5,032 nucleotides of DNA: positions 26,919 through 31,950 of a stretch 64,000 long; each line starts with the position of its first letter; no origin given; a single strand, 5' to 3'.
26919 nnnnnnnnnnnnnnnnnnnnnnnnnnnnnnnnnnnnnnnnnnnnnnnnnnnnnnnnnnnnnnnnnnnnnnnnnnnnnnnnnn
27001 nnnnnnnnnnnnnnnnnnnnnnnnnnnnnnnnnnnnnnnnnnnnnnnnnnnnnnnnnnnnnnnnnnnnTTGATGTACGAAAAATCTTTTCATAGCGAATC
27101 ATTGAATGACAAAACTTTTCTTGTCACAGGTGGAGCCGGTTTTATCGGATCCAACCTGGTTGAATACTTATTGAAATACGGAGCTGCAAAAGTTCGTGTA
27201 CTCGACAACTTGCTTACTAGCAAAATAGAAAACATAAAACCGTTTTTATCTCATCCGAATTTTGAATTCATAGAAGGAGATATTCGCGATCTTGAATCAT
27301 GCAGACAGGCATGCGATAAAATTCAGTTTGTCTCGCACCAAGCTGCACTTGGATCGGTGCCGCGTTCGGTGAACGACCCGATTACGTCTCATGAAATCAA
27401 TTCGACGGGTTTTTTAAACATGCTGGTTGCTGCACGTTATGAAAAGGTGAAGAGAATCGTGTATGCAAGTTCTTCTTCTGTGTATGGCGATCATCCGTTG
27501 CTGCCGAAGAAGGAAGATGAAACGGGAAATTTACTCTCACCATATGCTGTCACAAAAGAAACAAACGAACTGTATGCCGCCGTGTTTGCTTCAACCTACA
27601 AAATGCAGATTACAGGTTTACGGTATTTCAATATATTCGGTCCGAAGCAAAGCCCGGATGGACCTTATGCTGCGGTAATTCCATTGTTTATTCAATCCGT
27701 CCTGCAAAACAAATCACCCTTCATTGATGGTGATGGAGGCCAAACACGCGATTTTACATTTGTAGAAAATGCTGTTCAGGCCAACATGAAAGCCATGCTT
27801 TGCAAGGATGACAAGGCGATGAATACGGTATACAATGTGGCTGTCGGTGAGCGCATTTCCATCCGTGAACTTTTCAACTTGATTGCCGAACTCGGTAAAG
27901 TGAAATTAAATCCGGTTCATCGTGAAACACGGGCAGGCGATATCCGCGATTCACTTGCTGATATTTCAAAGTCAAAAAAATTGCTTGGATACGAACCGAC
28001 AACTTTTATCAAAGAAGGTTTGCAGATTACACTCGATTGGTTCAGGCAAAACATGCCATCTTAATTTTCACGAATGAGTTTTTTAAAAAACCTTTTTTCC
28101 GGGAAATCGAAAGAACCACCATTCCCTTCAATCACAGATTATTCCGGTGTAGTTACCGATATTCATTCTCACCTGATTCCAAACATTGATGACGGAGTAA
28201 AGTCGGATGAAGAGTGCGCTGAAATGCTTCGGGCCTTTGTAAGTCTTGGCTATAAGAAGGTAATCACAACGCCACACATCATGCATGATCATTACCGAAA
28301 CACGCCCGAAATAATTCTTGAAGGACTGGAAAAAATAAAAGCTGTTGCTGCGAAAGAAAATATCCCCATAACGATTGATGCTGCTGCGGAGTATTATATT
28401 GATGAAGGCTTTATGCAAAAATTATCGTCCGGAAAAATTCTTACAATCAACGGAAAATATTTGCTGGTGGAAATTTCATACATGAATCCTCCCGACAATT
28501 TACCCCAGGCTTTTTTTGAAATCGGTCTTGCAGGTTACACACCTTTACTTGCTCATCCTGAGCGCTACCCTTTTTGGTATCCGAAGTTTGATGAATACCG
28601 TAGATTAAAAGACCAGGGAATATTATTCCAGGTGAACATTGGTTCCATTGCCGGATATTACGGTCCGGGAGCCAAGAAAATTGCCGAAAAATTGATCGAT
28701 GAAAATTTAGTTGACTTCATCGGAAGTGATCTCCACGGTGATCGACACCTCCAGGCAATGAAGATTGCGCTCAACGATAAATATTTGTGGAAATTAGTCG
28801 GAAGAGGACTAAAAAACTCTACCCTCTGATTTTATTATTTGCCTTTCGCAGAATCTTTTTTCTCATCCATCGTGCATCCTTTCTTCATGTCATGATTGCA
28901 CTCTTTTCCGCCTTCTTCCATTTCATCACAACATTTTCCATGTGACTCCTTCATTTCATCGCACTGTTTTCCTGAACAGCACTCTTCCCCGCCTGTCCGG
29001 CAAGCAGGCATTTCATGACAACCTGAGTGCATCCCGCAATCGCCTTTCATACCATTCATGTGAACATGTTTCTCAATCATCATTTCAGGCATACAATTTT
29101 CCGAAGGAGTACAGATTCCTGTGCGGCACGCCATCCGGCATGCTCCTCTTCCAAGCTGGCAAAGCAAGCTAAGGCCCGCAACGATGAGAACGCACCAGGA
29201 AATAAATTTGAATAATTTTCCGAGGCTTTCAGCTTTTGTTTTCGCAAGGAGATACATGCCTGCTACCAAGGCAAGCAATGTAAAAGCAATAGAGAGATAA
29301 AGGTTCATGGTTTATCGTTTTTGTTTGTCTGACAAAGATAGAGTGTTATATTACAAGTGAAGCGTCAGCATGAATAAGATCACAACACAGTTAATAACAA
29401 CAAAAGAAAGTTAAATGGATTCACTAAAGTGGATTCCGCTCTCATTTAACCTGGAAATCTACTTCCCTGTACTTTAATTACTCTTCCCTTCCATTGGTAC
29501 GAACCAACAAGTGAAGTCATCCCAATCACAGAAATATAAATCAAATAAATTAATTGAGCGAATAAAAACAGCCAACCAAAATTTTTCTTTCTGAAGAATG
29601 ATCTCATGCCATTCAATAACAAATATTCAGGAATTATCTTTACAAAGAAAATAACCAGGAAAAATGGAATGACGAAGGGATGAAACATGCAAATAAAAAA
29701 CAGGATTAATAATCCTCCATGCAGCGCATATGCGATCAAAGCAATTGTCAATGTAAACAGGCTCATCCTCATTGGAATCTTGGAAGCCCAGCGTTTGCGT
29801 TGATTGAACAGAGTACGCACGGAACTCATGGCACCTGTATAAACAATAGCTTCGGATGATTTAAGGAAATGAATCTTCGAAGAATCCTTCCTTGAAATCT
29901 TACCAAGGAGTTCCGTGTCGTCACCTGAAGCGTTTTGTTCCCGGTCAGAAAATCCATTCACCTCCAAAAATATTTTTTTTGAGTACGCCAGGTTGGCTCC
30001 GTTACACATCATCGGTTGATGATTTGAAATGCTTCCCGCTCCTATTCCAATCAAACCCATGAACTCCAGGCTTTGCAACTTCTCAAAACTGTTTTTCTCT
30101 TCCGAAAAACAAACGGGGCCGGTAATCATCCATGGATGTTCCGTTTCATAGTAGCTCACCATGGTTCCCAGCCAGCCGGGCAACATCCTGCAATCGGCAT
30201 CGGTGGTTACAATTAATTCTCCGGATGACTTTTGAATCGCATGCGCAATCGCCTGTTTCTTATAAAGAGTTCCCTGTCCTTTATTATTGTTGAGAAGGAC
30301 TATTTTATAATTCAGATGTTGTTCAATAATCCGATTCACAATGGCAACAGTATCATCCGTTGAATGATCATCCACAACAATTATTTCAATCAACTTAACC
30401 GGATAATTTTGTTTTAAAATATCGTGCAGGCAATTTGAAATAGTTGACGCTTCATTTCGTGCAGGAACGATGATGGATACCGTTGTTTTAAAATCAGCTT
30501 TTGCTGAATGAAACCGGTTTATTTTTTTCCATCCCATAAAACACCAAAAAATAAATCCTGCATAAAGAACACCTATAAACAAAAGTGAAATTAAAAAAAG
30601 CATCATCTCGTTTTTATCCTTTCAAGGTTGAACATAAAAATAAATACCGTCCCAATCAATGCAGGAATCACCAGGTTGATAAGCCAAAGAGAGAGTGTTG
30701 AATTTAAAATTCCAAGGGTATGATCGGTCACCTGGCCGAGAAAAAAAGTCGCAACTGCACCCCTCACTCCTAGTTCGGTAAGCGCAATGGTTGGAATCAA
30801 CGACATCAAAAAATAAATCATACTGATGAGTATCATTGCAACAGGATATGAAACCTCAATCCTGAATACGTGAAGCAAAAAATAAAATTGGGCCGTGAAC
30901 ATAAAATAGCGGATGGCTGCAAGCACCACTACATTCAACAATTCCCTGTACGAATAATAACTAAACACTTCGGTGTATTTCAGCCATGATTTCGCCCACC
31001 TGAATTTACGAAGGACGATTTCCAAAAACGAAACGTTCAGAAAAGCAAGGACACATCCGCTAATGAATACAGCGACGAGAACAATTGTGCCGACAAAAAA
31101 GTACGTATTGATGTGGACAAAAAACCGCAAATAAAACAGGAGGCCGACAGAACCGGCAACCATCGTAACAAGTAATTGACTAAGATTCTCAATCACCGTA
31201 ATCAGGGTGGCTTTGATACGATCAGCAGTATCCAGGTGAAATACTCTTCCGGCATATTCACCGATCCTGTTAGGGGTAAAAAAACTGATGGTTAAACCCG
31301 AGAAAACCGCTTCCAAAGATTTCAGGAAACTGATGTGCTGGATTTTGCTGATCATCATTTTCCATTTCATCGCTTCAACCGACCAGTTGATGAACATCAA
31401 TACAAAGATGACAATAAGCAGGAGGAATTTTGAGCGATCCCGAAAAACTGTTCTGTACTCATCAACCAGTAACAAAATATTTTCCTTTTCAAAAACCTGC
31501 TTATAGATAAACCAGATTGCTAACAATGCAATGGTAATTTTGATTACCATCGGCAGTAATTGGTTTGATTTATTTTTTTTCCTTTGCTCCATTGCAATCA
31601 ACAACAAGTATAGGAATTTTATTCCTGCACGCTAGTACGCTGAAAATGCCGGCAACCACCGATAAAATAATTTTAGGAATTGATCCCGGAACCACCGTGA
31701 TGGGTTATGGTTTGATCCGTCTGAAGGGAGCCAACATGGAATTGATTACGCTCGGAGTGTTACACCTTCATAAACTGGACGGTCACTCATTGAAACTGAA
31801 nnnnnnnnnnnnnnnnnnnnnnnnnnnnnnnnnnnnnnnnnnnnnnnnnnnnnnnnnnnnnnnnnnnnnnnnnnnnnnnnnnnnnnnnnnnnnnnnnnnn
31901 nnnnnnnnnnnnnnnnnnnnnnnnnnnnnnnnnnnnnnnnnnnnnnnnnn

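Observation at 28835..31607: Synthase-type operon: flippase-like membrane protein, processive GT2 (QxxRW), then a Cys/His/Met-rich small membrane protein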

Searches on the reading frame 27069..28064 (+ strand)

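Call 35: search_protein_families(library=pfam, proteins=[window:27069-28064:+], max_evalue=0.00001)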
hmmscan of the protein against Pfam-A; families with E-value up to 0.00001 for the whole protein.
window:27069-28064:+ (331 aa): 6 families
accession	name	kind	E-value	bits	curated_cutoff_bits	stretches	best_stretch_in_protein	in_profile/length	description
PF16363.11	GDP_Man_Dehyd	-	2.2e-52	179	27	1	18-319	1-330/332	GDP-mannose 4,6 dehydratase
PF01370.27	Epimerase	-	2.7e-52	178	20.9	1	18-258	2-240/240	NAD dependent epimerase/dehydratase family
PF01073.25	3Beta_HSD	-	3e-23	82.7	22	1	18-243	1-229/280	3-beta hydroxysteroid dehydrogenase/isomerase family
PF02719.21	Polysacc_synt_2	-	2.8e-18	66.6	20.2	1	18-281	2-252/293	Polysaccharide biosynthesis protein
PF13460.12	NAD_binding_10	-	3.1e-08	34.1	27.2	1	21-164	1-125/184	NAD(P)H-binding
PF07993.18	NAD_binding_4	-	1.5e-06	28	20.1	0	19-191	1-209/258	Male sterility protein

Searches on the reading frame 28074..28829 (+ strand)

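Call 35: search_protein_families(library=pfam, proteins=[window:28074-28829:+], max_evalue=0.00001)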
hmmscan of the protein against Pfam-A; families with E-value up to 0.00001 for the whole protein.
window:28074-28829:+ (251 aa): 1 family
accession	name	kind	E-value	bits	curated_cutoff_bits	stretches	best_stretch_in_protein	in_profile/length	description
PF19567.5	CpsB_CapC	-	1.4e-48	165.8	27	1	28-243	2-217/234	Capsular polysaccharide synthesis, CpsB/CapC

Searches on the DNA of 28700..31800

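Call 87: search_rna_families(source=window, start=28700, end=31800, threshold=evalue, max_evalue=1)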
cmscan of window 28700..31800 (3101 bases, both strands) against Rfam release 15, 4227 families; matches with E-value up to 1: 1.
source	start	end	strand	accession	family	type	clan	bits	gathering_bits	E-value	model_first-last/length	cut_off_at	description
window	30440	30509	+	RF01136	sR28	Gene; snRNA; snoRNA; CD-box;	-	15.3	39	0.79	1-55/55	no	Small nucleolar RNA sR28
